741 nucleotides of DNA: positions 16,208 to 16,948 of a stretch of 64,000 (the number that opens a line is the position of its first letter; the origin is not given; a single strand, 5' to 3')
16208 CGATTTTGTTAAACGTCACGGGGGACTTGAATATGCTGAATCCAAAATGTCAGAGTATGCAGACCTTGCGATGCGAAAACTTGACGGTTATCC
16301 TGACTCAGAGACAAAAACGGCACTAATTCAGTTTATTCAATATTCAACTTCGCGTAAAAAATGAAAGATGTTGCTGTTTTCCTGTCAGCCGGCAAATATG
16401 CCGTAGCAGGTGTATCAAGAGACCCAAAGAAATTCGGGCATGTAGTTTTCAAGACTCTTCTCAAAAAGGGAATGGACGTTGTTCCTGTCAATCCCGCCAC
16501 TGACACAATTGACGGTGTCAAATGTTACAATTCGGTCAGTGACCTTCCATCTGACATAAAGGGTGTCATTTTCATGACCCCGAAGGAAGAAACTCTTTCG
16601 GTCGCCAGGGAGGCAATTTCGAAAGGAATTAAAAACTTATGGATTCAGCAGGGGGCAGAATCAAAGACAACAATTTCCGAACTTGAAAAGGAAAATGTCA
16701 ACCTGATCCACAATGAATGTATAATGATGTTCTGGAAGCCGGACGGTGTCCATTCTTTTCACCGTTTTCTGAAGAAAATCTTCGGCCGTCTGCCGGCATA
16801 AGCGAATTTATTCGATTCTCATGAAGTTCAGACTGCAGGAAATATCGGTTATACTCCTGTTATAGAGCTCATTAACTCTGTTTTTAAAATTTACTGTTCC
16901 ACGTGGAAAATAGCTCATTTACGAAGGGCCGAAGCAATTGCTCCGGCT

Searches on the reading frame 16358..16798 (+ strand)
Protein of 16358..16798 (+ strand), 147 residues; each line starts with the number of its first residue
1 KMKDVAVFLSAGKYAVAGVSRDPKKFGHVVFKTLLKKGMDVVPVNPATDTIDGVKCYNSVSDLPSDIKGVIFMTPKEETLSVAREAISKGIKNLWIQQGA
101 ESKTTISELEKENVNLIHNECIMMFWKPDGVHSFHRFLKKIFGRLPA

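Call 88: search_protein_families(library=pfam, proteins=[window:16358-16798:+], max_evalue=0.001)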
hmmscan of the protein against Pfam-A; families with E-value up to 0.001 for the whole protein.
window:16358-16798:+ (147 aa): 2 families
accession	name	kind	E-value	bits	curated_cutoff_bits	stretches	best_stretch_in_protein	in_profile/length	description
PF13380.12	CoA_binding_2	-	4.8e-31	108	22.8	1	13-124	2-113/116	CoA binding domain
PF02629.25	CoA_binding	-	6.3e-11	43.3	22.3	1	12-96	4-93/97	CoA binding domain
